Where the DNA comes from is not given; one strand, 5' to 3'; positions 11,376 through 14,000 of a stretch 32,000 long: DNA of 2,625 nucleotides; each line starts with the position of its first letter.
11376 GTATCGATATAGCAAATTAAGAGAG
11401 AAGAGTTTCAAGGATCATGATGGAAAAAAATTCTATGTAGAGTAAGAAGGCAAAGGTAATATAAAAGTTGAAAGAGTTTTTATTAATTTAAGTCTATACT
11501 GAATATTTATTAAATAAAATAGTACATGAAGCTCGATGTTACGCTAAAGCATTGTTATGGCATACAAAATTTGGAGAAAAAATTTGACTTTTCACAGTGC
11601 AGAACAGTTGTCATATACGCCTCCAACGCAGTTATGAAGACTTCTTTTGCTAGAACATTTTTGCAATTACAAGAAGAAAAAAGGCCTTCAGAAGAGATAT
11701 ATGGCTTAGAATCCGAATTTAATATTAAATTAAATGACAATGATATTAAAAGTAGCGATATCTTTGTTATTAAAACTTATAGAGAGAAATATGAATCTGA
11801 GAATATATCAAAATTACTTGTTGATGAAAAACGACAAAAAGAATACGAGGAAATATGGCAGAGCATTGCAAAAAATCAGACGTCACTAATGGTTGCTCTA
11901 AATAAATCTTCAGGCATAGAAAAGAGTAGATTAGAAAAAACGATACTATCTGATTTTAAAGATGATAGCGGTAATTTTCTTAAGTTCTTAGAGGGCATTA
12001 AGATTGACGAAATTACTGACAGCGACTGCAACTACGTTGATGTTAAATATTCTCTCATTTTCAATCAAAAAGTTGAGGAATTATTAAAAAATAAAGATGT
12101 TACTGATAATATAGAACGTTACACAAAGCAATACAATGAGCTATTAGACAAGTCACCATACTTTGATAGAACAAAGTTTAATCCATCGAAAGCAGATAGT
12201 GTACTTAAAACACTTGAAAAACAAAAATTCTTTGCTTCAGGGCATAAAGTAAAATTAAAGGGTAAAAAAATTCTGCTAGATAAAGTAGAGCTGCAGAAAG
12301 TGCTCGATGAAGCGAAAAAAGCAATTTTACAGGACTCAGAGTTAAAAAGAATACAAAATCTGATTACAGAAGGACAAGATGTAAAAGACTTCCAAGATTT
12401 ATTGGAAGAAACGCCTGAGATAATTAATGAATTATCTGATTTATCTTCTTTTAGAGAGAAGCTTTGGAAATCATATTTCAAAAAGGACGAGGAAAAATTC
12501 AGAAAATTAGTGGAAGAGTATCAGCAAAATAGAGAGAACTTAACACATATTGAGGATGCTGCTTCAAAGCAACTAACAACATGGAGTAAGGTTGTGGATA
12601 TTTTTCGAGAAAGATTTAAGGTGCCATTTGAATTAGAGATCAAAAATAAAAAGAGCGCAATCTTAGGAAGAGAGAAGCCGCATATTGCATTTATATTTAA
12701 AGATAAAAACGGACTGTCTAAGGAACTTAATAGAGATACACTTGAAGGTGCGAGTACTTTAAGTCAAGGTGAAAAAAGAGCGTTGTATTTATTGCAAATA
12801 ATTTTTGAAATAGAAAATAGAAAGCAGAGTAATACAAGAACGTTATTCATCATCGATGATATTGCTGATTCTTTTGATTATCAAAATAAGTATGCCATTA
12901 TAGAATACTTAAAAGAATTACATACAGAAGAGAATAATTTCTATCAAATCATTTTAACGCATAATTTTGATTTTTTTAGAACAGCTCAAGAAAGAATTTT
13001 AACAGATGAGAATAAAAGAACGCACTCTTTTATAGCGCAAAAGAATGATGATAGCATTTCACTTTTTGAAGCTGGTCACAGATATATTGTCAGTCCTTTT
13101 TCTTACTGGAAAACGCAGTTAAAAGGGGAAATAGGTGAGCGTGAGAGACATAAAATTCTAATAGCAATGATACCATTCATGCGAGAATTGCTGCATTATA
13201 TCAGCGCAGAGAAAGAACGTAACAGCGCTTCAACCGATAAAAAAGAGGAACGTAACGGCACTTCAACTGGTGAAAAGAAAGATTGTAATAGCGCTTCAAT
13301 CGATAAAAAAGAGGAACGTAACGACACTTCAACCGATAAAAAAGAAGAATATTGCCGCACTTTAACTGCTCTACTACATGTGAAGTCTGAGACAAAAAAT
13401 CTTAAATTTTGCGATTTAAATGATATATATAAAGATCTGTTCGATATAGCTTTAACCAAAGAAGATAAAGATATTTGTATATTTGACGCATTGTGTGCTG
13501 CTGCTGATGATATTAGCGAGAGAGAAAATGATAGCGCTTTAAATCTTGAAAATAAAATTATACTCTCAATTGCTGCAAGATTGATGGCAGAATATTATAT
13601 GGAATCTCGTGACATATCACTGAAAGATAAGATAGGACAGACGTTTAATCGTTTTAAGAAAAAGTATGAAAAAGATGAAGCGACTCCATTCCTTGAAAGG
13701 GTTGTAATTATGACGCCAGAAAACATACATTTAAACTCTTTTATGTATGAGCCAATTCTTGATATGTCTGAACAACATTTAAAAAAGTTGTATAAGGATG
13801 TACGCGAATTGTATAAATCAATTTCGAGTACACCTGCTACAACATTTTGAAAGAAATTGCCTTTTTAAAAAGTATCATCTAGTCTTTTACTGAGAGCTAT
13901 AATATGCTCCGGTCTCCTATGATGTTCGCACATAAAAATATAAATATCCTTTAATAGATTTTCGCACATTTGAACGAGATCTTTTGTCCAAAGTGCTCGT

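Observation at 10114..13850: DUF4917 (SIR2-like) + KTSC + coiled-coil ABC ATPase: candidate uncharacterised three-gene defence or conflict system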

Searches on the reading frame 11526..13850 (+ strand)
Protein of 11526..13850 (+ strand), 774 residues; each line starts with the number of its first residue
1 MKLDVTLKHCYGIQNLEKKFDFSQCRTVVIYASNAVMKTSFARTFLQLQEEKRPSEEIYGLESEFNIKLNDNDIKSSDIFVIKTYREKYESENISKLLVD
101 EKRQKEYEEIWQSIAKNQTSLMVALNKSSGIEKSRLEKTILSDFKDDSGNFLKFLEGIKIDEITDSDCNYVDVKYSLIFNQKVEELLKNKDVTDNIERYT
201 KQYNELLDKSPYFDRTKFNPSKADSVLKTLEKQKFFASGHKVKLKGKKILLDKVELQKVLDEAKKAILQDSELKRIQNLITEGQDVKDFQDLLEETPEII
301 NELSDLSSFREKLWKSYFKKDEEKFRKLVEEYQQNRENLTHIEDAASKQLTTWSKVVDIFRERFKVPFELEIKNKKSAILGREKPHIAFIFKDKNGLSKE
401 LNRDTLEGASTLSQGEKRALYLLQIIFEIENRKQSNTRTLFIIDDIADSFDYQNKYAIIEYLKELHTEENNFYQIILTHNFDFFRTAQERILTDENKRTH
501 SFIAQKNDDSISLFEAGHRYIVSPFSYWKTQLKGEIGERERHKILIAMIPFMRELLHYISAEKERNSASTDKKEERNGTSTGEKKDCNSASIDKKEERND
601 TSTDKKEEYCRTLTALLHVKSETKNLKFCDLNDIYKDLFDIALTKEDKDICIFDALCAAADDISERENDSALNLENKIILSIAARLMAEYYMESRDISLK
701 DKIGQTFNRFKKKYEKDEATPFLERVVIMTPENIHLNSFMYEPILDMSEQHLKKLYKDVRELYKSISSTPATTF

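Call 3: search_protein_families(library=pfam, proteins=[window:11526-13850:+], max_evalue=0.1)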
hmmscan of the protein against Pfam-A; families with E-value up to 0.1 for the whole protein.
window:11526-13850:+ (774 aa): 3 families
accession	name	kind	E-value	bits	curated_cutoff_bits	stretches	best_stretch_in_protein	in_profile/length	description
PF13166.12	AAA_13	-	3.6e-12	46.2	36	1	179-556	277-646/713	AAA domain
PF02463.25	SMC_N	-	2.4e-07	30.9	40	1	19-491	55-209/220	RecF/RecN/SMC N terminal domain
PF20637.2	ATG5_HBR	-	0.042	14.1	21.3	0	468-492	33-57/59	Autophagy protein ATG5, alpha-helical bundle region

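Call 4: search_protein_families(library=padloc, proteins=[window:11526-13850:+], max_evalue=0.1)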
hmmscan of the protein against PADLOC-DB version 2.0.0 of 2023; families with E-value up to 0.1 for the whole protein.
window:11526-13850:+ (774 aa): 3 families
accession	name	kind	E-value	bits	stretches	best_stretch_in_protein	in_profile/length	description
PDLC05023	PDC-S46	-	1.4e-225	749.2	2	2-566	3-556/719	-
PDLC04894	PDC-S06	-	1.2e-09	35.3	1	408-493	500-583/740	-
PDLC04140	mad8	-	2e-05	22.3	1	277-466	91-221/314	mads_8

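Call 5: search_protein_families(library=ncbifam, proteins=[window:11526-13850:+], max_evalue=0.1)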
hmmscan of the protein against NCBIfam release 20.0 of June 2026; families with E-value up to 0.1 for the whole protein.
window:11526-13850:+ (774 aa): 2 families
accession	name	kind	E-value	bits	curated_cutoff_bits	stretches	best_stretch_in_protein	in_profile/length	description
TIGR02769.1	nickel_nikE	equivalog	0.032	13.7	332.55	0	439-494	170-224/265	nickel import ATP-binding protein NikE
NF006452.0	PRK08788.1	equivalog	0.083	12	177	0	603-664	223-284/291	crotonase/enoyl-CoA hydratase family protein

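Call 12: find_homologous_proteins(query=window:11526-13850:+)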
Query window:11526-13850:+ (774 aa): 4540 proteins with E <= 0.001 among 8000 candidates; the best 120 are listed.
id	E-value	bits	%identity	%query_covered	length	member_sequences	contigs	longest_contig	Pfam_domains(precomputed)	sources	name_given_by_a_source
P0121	0.0e+0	1683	100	100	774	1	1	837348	PF02463.26,PF13166.13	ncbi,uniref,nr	ncbi:RecF/RecN/SMC N terminal domain [Candidatus Fokinia solitaria]|uniref:RecF/RecN/SMC N terminal 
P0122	3.2e-257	874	58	98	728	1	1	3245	PF13166.13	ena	-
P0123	8.7e-250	849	56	98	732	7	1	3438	-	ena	-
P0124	2.2e-249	848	55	98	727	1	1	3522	PF02463.26,PF13166.13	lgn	-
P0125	3.0e-244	831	57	94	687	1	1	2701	-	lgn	-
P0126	5.5e-205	701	49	98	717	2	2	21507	PF13166.13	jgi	jgi:hypothetical protein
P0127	5.0e-197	675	47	99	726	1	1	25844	-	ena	-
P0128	1.4e-194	667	47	98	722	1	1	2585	PF13166.13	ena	-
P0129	1.2e-187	644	46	99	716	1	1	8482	PF13166.13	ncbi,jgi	jgi:hypothetical protein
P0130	6.9e-187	641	46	98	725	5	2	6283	PF13166.13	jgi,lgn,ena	-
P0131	4.5e-173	596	43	98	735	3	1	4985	-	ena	-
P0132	2.1e-171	590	45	98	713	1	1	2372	-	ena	-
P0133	1.2e-168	581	44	98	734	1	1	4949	-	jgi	-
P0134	1.6e-167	577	43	98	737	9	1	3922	PF02463.26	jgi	-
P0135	8.8e-167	575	43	98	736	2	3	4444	-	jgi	-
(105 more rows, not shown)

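Call 17: find_related_loci(query=A2, collection=metagenome_contigs, flank=8000)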
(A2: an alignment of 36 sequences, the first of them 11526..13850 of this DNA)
Query A2 (774 aa) in metagenome_contigs; peptide patterns used: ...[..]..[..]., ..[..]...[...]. (x = any residue, [..] = any of these).
600 stretches matched a pattern (row limit reached: there are more); 557 encode a relative of the query (tblastn E <= 1e-3); the best 80 are kept; 80 distinct loci.
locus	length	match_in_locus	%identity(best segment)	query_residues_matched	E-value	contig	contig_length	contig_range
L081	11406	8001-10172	43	2-755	4e-179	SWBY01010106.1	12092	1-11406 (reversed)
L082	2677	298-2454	40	2-762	6e-174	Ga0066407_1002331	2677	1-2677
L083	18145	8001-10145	40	2-762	4e-162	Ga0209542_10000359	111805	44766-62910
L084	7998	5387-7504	41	3-762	1e-157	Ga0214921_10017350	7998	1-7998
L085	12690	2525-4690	39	2-762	6e-157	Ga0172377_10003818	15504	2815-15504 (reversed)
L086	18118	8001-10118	41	3-762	5e-160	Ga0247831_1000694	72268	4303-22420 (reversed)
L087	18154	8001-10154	39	3-762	3e-156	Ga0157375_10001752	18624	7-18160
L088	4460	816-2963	38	5-763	1e-158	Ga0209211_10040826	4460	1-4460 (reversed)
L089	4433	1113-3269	39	3-762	4e-158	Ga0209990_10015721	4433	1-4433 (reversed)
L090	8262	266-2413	38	3-762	4e-151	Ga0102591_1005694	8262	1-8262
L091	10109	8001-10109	42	3-760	4e-151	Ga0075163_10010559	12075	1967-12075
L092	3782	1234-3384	39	2-752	2e-156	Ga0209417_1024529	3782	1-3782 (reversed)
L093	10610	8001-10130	41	2-762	5e-150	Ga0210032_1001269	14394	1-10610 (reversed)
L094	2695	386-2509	41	2-762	2e-156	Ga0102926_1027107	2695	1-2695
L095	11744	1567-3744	37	2-762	2e-147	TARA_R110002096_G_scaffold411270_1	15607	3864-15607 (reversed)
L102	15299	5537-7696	38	2-761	2e-136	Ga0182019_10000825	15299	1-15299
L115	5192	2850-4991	36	2-763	3e-132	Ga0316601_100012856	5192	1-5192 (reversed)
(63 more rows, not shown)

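Call 25: search_protein_families(library=pfam, alignment_id=A3, max_evalue=0.001)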
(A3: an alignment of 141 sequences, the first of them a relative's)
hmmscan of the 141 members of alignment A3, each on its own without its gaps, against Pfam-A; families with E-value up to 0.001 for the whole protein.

A. member 1, L081:7816-7989:+ (58 aa): 1 family
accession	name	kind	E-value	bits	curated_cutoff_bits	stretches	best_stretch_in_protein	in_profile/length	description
PF08946.15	Osmo_CC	-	0.00022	21.9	24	1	18-48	10-40/46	Osmosensory transporter coiled coil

B. families by the number of members that match (of 141 scanned): 91 families (the first 25 are shown)
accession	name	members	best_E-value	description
PF09903.14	DUF2130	3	3.3e-92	Uncharacterized protein conserved in bacteria (DUF2130)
PF01420.25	Methylase_S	3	3.5e-50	Type I restriction modification DNA specificity domain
PF20720.3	nSTAND3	3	1.7e-43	Novel STAND NTPase 3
PF13619.11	KTSC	3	5.2e-25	KTSC domain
PF02384.22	N6_Mtase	3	1.3e-11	N-6 DNA Methylase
PF04471.18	Mrr_cat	3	2.4e-08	Restriction endonuclease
PF00069.31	Pkinase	2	6.5e-48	Protein kinase domain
PF04851.21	ResIII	2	5.3e-42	Type III restriction enzyme, res subunit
PF07714.23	PK_Tyr_Ser-Thr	2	1e-40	Protein tyrosine and serine/threonine kinase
PF10137.14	CAP12-PCTIR_TIR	2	2.5e-37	CAP12/Pycsar effector protein, TIR domain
PF22837.1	M_Eco57I_C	2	4.1e-36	Type II methyltransferase M.Eco57I, C-terminal domain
PF04255.20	DUF433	2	6.6e-26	Protein of unknown function (DUF433)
PF04326.19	SLFN_AlbA_2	2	3e-20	Schlafen, AlbA_2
PF18766.7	SWI2_SNF2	2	6.9e-16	SWI2/SNF2 ATPase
PF00149.33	Metallophos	2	2.2e-14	Calcineurin-like phosphoesterase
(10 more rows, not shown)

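Call 29: find_encoding_contigs(protein=P0122, flank=6000, max_places=4)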
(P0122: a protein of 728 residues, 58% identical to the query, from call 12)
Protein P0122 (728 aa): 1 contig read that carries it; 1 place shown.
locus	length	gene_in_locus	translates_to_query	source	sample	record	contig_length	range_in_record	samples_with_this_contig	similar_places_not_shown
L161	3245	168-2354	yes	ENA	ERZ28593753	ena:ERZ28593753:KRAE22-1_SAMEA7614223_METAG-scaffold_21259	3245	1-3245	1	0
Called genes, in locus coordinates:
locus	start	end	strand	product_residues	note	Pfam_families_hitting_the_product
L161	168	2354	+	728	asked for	PF13166:AAA_13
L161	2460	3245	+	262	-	?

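Call 30: find_encoding_contigs(protein=P0126, flank=8000, max_places=4)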
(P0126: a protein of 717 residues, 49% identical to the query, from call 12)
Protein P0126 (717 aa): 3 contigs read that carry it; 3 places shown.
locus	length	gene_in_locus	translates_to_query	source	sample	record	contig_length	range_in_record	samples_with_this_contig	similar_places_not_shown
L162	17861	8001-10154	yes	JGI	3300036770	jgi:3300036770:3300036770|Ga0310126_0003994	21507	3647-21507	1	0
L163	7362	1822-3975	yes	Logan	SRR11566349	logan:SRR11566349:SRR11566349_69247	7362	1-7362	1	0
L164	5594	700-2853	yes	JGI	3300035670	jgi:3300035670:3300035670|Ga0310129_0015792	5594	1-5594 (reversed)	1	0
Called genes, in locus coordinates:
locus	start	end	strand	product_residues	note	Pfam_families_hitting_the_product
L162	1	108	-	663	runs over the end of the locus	PF07715:Plug, PF00593:TonB_dep_Rec_b-barrel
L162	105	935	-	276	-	PF01569:PAP2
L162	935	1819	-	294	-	PF02517:Rce1-like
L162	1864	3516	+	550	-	-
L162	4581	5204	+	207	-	-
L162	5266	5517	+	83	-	PF21983:NikA-like (weak)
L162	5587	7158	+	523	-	PF11638:DnaA_N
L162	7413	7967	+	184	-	PF00239:Resolvase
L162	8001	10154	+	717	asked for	PF13166:AAA_13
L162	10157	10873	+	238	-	PF12686:DUF3800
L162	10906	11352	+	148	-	-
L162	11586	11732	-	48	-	-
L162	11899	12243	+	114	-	PF00436:SSB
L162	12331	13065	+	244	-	PF05175:MTS (weak)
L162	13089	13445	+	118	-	-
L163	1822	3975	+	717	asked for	PF13166:AAA_13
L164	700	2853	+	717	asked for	PF13166:AAA_13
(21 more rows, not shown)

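Call 31: find_encoding_contigs(protein=P0123, flank=6000, max_places=4)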
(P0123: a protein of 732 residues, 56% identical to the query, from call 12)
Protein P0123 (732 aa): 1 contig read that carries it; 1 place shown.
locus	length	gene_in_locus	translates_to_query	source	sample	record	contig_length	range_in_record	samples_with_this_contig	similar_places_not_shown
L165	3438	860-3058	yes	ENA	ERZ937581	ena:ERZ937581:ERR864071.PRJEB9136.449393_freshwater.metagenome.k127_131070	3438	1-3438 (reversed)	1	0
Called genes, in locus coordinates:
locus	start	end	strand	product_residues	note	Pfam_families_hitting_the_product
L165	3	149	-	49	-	?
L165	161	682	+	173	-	PF02590:SPOUT_MTase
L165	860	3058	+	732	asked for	-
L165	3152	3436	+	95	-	?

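Call 32: find_encoding_contigs(protein=P0124, flank=6000, max_places=4)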
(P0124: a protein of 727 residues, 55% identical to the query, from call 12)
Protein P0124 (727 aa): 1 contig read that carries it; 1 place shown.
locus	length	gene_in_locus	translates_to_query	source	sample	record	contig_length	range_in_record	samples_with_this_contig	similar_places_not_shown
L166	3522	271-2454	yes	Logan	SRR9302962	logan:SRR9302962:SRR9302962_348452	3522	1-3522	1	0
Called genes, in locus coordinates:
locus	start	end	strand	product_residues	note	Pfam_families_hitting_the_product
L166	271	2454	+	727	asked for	PF02463:SMC_N (faint), PF13166:AAA_13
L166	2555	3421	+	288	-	PF14805:THDPS_N_2, PF21711:DCTN5 (faint), PF25084:LbH_EIF2B (weak), PF00132:Hexapep (weak), PF14602:Hexapep_2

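Call 33: find_encoding_contigs(protein=P0127, flank=8000, max_places=4)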
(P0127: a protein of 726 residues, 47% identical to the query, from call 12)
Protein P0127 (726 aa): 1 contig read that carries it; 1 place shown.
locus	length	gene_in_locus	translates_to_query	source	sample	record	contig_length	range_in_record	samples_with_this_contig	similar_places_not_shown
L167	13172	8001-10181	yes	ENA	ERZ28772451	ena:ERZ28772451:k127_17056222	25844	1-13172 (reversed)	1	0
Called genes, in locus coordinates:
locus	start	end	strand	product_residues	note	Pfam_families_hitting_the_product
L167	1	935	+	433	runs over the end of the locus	PF00285:Citrate_synt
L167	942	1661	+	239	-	PF00106:adh_short, PF01370:Epimerase (weak), PF08659:KR, PF13460:NAD_binding_10 (weak), PF13561:adh_short_C2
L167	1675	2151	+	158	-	PF06347:SH3_4, PF08239:SH3_3 (faint), PF06347:SH3_4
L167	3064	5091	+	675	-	PF07715:Plug, PF00593:TonB_dep_Rec_b-barrel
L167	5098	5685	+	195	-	-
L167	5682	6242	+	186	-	PF13689:DUF4154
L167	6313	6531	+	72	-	-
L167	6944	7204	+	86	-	-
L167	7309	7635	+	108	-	-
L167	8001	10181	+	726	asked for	-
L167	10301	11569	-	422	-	PF09903:DUF2130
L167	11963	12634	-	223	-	-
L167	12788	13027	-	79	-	-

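Call 43: search_protein_families(library=phrogs, proteins=[window:11526-13850:+], max_evalue=0.01)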
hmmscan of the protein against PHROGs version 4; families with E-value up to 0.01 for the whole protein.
window:11526-13850:+ (774 aa): 1 family
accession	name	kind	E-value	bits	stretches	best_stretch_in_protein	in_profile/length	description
phrog_38705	-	unknown function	1.4e-130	437.9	2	2-561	3-555/723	-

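Call 48: predict_structure(alignment_id=A2)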
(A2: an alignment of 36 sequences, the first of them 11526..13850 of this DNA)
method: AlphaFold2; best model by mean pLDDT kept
length: 774 residues; sequences in the alignment: 36
mean_pLDDT: 81.3   pTM: 0.65
mean pLDDT of the five models: 81.3, 80.8, 79.4, 78.1, 77.9
residues with pLDDT >= 90: 220; 70-90: 438; 50-70: 78; < 50: 38
segments of 3 or more residues with pLDDT < 50: 572-598, 770-774
pLDDT, mean of each block of 10 residues (from residue 1): 92 89 92 82 93 84 92 93 75 54 79 90 92 91 86 88 80 88 81 80 83 77 79 86 81 87 83 76 70 81 87 92 92 89 79 87 85 64 69 80 57 69 88 89 84 85 85 92 86 86 84 79 79 86 91 82 63 44 32 43 79 89 92 89 87 94 82 85 93 92 88 90 87 55 77 91 77 36
secondary structure, 60 per line:
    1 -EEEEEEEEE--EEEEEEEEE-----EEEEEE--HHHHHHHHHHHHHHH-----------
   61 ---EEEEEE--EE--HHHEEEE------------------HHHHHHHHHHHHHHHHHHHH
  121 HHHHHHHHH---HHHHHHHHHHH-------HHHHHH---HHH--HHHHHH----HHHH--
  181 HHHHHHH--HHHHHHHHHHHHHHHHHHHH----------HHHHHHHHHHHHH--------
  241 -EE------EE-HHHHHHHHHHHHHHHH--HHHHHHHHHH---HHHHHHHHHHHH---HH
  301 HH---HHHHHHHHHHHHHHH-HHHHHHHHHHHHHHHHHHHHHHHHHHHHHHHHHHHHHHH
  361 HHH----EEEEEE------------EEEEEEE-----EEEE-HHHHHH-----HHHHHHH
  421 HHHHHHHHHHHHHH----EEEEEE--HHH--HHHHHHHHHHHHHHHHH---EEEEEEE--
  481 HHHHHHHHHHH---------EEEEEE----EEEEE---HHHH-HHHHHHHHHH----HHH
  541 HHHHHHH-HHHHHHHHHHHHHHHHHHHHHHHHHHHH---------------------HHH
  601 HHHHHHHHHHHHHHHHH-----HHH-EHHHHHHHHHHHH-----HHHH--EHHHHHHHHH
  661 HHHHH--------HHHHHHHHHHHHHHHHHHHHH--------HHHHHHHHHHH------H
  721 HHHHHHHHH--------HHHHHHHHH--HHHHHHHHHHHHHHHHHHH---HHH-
elements in order (helices of 4 or more, strands of 3 or more residues): E2-10 E13-21 E27-32 H35-49 E64-69 E79-82 H101-129 H133-143 H151-156 H165-170 H175-178 H181-187 H190-209 H220-232 H253-268 H271-280 H284-295 H299-302 H306-320 H322-363 E368-373 E386-392 E398-401 H403-408 H414-434 E439-444 H452-468 E472-478 H481-491 E501-506 E511-515 H519-522 H524-533 H538-547 H549-576 H598-617 H628-639 H645-648 H652-665 H674-694 H703-713 H720-729 H738-746 H749-767

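Call 55: fold_search(model_id=the predicted structure, library=pdb)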
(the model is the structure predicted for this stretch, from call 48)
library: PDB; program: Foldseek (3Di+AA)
matches with E <= 10: 532; with E <= 0.001: 12
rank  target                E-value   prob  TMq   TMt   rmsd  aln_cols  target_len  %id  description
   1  5xei                  5.5e-06  1.00  0.26  0.36  20.4       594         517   12  Crystal structure of the Smc head domain with a coiled coil and joint derived from Pyrococcus yayanosii (released 2017-06-07)
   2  9q9m_A                1.2e-04  1.00  0.23  0.36  18.2       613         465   10  Cryo-EM structure of human Mre11-Rad50-Nbs1 (MRN) complex bound to DNA and telomeric factor TRF2 (released 2025-10-01)
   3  9e8z_C                1.4e-04  1.00  0.20  0.28  23.7       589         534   12  4-component structure of retron Ec83 (released 2025-07-02)
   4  9q9h_A                2.3e-04  1.00  0.24  0.36  15.1       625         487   10  Cryo-EM structure of human Mre11-Rad50 complex bound to DNA (released 2025-10-01)
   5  5xns_A                2.8e-04  1.00  0.24  0.42  16.2       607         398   10  Crystal structure of the Smc head domain with an extended coiled coil bound to the C-terminal domain of ScpA derived f (released 2017-08-02)
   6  7w1m_A                2.8e-04  1.00  0.22  0.39  20.0       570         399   13  Cryo-EM structure of human cohesin-CTCF-DNA complex (released 2023-05-31)
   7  8ro9_A                3.3e-04  1.00  0.19  0.36  26.1       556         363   11  Human cohesin SMC1A-HD(longCC-EQ)/RAD21-C complex - Open/closed P-loop conformation (released 2024-09-11)
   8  9bi4_C                3.4e-04  1.00  0.23  0.37  21.8       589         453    9  cryo EM structure of dsDNA bound Mre11-Rad50 complex (released 2025-01-15)
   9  6wg3_A                5.3e-04  1.00  0.25  0.32  42.8       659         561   12  Cryo-EM structure of human Cohesin-NIPBL-DNA complex (released 2020-05-20)
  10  3zgx_A                5.6e-04  1.00  0.22  0.44  21.7       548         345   11  Crystal structure of the kleisin-N SMC interface in prokaryotic condensin (released 2013-01-30)
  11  3zgx_B                7.6e-04  1.00  0.21  0.42  22.1       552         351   11  Crystal structure of the kleisin-N SMC interface in prokaryotic condensin (released 2013-01-30)
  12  8wjn_A                9.1e-04  1.00  0.23  0.32  23.0       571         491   12  Cryo-EM structure of 6-subunit Smc5/6 head region (released 2024-06-26)
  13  9e8z_F                1.1e-03  1.00  0.20  0.27  28.9       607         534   12  4-component structure of retron Ec83 (released 2025-07-02)
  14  8rok_C                1.1e-03  1.00  0.22  0.41  22.6       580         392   10  Human cohesin SMC3-HD(EQ)/RAD21-N complex - ATP-Mg-bound conformation - Form 1 (released 2024-09-11)
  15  6zz6_A                1.8e-03  1.00  0.20  0.38  27.0       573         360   10  Cryo-EM structure of S.cerevisiae cohesin-Scc2-DNA complex (released 2020-09-30)
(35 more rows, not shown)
